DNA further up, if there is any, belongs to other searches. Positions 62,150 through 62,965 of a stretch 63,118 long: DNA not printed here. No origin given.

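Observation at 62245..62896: GNAT gene looks like an integron-type gene cassette bounded by attC-like sites, with no integrase in the window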

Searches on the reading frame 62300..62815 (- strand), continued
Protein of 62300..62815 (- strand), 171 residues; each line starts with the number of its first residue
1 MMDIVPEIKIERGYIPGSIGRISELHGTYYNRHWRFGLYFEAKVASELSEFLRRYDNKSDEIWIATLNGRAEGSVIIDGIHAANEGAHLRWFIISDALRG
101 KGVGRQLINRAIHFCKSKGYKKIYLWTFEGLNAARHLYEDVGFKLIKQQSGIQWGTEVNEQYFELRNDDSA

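Call 52: search_protein_families(library=ncbifam, proteins=[window:62300-62815:-], max_evalue=0.01)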
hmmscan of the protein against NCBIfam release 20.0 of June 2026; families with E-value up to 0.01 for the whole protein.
window:62300-62815:- (171 aa): 18 families
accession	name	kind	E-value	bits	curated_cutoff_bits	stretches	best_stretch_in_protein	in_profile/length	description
NF040503.1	resist_ArsN1a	equivalog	5.8e-08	32.6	170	1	94-145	84-135/159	arsinothricin resistance N-acetyltransferase ArsN1 family A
TIGR01575.1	rimI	equivalog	6.2e-08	32.9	86.4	1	63-148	35-117/132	ribosomal protein S18-alanine N-acetyltransferase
NF040501.1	resist_ArsN2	equivalog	2.3e-07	30.5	125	1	72-149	34-107/133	arsenic resistance N-acetyltransferase ArsN2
NF005840.0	PRK07757.1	equivalog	1.3e-05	25.1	154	1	85-149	65-124/153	N-acetyltransferase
NF005921.0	PRK07922.1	equivalog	1.7e-05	24.6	180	1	60-143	46-128/170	amino-acid N-acetyltransferase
NF002959.0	PRK03624.1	equivalog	1.9e-05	24.4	124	1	54-155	43-138/147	GNAT family acetyltransferase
NF000487.1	stat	exception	6.4e-05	22.6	420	1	94-158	112-176/189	streptothricin N-acetyltransferase STAT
NF000360.1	sat4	exception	0.00011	22.4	380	1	50-146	62-156/180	streptothricin N-acetyltransferase Sat4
NF008212.0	PRK10975.1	equivalog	0.00014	21.8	219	1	85-145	162-222/232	dTDP-4-amino-4,6-dideoxy-D-galactose acyltransferase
TIGR03448.1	mycothiol_MshD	equivalog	0.00015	21.2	163.1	1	94-147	236-289/294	mycothiol synthase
NF053587.1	SpmdActasePaiA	equivalog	0.00019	21.3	250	1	91-144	95-148/172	spermidine/spermine N(1)-acetyltransferase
TIGR03103.1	trio_acet_GNAT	equivalog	0.00038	19.1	569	1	82-165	151-233/547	N-acetylglutaminylglutamine synthetase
NF007644.0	PRK10314.1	equivalog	0.00049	20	171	1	92-143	80-129/153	GNAT family N-acetyltransferase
NF007025.1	PRK09491.1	equivalog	0.00069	19.6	173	1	89-146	65-122/145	ribosomal protein S18-alanine N-acetyltransferase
TIGR00124.1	cit_ly_ligase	equivalog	0.0014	17.7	262.1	1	45-149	12-110/335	[citrate (pro-3S)-lyase] ligase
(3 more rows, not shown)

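Call 68: find_encoding_contigs(protein=P0012, flank=10000, max_places=3)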
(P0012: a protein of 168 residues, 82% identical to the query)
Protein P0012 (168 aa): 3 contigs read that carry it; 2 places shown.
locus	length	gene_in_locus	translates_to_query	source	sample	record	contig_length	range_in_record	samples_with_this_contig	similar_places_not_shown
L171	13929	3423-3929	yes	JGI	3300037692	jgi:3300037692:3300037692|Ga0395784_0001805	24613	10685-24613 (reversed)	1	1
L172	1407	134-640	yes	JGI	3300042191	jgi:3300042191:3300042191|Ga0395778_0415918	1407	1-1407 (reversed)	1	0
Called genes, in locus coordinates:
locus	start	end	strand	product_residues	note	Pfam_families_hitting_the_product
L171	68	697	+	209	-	-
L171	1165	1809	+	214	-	-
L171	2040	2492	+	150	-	PF03625:DUF302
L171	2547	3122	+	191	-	PF02245:Pur_DNA_glyco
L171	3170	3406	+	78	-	-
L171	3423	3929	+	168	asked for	PF00583:Acetyltransf_1, PF13673:Acetyltransf_10, PF13508:Acetyltransf_7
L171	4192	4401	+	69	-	PF04014:MazE_antitoxin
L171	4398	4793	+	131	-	PF01850:PIN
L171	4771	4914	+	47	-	-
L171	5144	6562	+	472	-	PF13088:BNR_2 (faint)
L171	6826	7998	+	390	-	PF01266:DAO, PF13450:NAD_binding_8 (faint)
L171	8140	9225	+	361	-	PF04389:Peptidase_M28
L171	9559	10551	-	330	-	PF00072:Response_reg, PF00211:Guanylate_cyc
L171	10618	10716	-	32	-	-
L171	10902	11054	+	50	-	-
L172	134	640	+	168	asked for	PF00583:Acetyltransf_1, PF13673:Acetyltransf_10, PF13508:Acetyltransf_7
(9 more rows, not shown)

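Call 69: find_encoding_contigs(protein=P0002, flank=10000, max_places=3)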
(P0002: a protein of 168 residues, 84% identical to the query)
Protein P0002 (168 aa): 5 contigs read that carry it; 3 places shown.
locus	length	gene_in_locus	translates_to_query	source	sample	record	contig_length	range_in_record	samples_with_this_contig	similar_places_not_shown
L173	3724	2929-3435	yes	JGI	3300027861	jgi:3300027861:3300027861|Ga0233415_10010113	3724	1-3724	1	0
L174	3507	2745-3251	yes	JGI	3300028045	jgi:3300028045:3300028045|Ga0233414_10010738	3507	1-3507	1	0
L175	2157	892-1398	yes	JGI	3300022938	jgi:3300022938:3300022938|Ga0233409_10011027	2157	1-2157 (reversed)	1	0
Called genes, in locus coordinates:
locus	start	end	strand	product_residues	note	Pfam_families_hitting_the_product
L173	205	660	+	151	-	PF22016:DUF6933 (faint)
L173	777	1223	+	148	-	PF08821:CGGC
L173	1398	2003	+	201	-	PF05724:TPMT, PF13489:Methyltransf_23, PF03848:TehB, PF05175:MTS, PF13847:Methyltransf_31, PF08241:Methyltransf_11, PF08242:Methyltransf_12, PF13649:Methyltransf_25, +1 more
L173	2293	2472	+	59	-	PF05015:HigB-like_toxin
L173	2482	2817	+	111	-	PF01381:HTH_3, PF12844:HTH_19 (weak)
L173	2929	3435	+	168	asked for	PF00583:Acetyltransf_1, PF13673:Acetyltransf_10, PF13508:Acetyltransf_7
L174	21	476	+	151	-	PF22016:DUF6933 (faint)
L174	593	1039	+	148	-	PF08821:CGGC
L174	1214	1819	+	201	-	PF05724:TPMT, PF13489:Methyltransf_23, PF03848:TehB, PF05175:MTS, PF13847:Methyltransf_31, PF08241:Methyltransf_11, PF08242:Methyltransf_12, PF13649:Methyltransf_25, +1 more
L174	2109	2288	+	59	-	PF05015:HigB-like_toxin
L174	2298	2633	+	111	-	PF01381:HTH_3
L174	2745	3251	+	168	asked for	PF00583:Acetyltransf_1, PF13673:Acetyltransf_10, PF13508:Acetyltransf_7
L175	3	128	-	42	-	?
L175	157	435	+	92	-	PF05015:HigB-like_toxin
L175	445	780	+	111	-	PF01381:HTH_3, PF12844:HTH_19 (weak)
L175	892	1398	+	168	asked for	PF00583:Acetyltransf_1, PF13673:Acetyltransf_10, PF13508:Acetyltransf_7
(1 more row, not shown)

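Call 70: find_encoding_contigs(protein=P0010, flank=10000, max_places=2)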
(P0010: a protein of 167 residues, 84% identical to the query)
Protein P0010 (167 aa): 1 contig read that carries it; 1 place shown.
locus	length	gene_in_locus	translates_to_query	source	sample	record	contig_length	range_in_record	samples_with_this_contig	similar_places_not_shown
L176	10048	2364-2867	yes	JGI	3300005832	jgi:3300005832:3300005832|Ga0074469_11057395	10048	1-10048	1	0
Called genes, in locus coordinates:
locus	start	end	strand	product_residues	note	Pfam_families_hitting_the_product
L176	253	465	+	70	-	-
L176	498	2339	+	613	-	PF03600:CitMHS, PF02080:TrkA_C, PF03600:CitMHS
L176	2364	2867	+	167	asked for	PF00583:Acetyltransf_1, PF13673:Acetyltransf_10, PF13508:Acetyltransf_7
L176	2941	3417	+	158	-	PF01988:VIT1 (faint)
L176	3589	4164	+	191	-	PF04229:GrpB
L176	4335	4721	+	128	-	-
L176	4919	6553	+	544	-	PF00989:PAS, PF13188:PAS_8, PF08447:PAS_3, PF13426:PAS_9, PF00512:HisKA, PF02518:HATPase_c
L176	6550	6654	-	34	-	-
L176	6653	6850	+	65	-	-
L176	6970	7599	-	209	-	-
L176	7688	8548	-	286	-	PF16881:LIAS_N, PF04055:Radical_SAM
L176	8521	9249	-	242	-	PF21948:LplA-B_cat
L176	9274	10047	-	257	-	?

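Call 81: search_solved_structures(query=window:62300-62815:-, max_evalue=0.001)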
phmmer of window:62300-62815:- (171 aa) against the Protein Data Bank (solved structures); distinct sequences matched with E-value up to 0.001: 15.
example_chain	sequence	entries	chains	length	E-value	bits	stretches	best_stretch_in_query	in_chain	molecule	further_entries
3d8p_A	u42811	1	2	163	1.1e-06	31.5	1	45-148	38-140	acetyltransferase of GNAT family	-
2q7b_A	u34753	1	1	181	8.2e-06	28.7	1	47-148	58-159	Acetyltransferase, GNAT family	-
1wwz_A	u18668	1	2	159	2.7e-05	27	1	58-152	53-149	hypothetical protein PH1933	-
8iym_A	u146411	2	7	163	0.0003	23.6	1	77-152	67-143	N-acetyltransferase domain-containing protein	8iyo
6nas_N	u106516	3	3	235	0.00039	23.2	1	91-147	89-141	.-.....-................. 80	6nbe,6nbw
3eo4_A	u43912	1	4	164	0.00041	23.1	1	70-159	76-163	Uncharacterized protein MJ1062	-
6ao7_A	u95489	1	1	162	0.00042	23.1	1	50-146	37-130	Acetyltransferase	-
7kx3_A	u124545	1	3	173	0.00047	22.9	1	46-144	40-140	Spermidine N(1)-acetyltransferase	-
7kx2_A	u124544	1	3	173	0.00055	22.7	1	46-144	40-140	Spermidine N(1)-acetyltransferase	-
4ygo_A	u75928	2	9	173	0.00063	22.5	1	46-143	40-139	Spermidine n1-acetyltransferase | Spermidine N(1)-acetyltransferase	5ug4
7kwq_A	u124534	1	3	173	0.00063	22.5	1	46-143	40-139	Spermidine N(1)-acetyltransferase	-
4jjx_A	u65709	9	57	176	0.00065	22.5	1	46-143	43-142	Spermidine n1-acetyltransferase | Spermidine N(1)-acetyltransferase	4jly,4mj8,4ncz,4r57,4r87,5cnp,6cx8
7kwx_A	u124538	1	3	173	0.00067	22.5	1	46-143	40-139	Spermidine N(1)-acetyltransferase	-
7kwh_A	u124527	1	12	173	0.00076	22.3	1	46-143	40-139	Spermidine N(1)-acetyltransferase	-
4mhd_A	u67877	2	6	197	0.0008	22.2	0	46-143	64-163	Spermidine n1-acetyltransferase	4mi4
